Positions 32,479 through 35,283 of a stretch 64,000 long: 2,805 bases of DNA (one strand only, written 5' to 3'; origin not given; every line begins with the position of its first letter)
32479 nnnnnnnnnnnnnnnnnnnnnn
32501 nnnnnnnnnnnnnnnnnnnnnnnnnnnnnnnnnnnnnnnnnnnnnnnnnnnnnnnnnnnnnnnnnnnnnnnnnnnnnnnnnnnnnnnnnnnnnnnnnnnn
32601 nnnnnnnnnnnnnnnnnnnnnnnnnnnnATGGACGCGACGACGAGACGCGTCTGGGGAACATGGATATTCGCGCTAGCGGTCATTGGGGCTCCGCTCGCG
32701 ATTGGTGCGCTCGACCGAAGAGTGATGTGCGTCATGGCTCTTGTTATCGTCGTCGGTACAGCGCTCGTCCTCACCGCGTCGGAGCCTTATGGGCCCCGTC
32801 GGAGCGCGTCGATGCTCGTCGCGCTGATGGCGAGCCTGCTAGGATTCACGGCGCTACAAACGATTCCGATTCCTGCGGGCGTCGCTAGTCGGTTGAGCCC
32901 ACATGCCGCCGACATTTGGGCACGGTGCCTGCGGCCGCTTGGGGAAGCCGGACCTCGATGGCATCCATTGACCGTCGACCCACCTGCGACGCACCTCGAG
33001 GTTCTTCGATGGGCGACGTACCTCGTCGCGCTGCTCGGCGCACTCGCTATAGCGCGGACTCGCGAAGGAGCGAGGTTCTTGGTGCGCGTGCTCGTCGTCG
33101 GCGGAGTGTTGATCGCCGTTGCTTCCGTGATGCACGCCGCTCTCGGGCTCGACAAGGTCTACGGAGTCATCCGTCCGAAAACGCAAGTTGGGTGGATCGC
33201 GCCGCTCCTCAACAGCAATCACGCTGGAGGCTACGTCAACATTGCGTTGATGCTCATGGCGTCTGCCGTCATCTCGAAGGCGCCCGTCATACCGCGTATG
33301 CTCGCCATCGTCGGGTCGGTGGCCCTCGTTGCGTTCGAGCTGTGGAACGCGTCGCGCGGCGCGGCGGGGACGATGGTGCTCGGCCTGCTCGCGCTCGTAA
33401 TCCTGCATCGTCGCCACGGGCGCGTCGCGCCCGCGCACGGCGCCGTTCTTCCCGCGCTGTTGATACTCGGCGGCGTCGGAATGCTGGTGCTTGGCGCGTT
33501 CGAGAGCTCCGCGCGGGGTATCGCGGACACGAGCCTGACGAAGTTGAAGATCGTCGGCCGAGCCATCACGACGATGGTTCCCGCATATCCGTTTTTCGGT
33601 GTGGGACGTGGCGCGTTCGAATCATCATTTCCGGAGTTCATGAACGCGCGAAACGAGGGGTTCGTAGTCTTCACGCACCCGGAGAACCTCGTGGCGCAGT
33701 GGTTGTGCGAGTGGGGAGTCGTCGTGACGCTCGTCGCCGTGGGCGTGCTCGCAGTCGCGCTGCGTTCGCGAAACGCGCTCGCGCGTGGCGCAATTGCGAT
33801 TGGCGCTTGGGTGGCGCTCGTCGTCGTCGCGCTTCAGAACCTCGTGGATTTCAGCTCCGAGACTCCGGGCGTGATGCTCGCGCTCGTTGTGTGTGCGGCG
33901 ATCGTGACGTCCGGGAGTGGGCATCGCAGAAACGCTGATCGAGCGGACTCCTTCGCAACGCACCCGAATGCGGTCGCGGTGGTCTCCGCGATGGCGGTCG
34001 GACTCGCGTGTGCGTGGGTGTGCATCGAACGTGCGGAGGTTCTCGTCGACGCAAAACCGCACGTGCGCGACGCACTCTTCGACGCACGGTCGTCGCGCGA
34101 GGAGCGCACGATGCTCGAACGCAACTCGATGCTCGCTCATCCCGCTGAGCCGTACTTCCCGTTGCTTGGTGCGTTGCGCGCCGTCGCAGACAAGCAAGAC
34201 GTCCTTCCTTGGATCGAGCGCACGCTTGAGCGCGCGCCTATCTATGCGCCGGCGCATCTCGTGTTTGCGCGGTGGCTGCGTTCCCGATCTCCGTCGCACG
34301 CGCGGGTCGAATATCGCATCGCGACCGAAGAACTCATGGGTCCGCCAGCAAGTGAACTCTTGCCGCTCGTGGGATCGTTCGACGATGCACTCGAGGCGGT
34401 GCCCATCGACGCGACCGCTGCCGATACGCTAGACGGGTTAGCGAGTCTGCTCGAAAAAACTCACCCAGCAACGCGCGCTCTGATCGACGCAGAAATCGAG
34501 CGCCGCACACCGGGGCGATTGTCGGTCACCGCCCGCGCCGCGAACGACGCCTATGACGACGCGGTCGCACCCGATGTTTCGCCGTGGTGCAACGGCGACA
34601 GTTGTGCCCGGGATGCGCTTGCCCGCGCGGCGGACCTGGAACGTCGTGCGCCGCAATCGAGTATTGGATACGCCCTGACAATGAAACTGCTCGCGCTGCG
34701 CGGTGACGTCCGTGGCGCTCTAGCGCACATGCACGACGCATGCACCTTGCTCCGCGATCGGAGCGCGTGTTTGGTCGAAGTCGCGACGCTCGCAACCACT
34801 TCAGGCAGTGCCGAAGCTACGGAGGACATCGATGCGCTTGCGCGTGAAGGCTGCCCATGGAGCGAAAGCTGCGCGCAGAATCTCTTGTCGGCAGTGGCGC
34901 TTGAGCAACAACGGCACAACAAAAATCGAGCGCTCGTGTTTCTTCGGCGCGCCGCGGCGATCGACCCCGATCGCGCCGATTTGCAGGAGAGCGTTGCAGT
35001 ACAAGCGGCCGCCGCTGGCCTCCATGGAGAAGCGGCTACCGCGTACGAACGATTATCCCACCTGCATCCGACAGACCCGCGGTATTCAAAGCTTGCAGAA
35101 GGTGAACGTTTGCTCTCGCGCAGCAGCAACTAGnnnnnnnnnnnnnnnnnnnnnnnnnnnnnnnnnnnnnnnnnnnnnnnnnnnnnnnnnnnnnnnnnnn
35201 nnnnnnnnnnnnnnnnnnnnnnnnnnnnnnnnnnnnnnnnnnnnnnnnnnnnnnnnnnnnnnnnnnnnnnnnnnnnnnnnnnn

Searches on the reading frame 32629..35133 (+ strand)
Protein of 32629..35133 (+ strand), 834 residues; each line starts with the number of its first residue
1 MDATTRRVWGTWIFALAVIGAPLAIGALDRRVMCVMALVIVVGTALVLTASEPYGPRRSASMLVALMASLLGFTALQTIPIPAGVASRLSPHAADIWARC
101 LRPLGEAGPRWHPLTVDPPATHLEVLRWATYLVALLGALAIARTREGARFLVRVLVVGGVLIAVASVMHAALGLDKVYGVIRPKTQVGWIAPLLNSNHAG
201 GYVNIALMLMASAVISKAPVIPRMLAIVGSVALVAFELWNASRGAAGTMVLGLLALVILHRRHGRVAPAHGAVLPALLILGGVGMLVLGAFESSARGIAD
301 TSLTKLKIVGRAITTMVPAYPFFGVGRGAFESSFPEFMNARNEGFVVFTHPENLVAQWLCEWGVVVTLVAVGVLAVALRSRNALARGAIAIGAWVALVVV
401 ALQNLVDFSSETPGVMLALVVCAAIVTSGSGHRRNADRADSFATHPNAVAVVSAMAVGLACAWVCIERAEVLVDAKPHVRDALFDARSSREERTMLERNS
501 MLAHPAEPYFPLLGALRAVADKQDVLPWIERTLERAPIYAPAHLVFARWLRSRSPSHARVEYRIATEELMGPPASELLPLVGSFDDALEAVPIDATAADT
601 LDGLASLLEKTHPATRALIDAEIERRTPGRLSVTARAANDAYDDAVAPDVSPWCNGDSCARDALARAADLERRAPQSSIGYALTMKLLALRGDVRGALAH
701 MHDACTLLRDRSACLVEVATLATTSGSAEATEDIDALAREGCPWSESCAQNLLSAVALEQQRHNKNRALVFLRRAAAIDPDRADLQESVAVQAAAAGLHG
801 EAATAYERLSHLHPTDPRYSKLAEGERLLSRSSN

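Call 17: find_encoding_contigs(protein=window:32629-35133:+, flank=10000, max_places=6)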
Protein window:32629-35133:+ (834 aa): 1 contig read that carries it; 1 place shown.
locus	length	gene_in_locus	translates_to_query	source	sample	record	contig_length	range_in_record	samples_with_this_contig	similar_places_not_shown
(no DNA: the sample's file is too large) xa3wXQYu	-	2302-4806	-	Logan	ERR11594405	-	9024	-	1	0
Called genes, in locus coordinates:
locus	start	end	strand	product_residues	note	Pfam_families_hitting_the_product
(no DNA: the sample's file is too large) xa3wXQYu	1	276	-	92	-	?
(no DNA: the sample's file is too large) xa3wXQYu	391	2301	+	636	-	PF13522:GATase_6, PF13537:GATase_7, PF00733:Asn_synthase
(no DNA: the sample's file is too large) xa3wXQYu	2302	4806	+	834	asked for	PF04932:Wzy_C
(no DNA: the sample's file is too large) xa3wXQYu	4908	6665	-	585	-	-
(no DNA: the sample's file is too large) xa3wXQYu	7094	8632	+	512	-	PF00953:Glycos_transf_4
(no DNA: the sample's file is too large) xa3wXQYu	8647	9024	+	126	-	?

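Call 37: search_protein_families(library=ncbifam, proteins=[window:32629-35133:+], max_evalue=0.00001)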
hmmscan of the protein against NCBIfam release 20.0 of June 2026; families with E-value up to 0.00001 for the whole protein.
window:32629-35133:+ (834 aa): 0 families
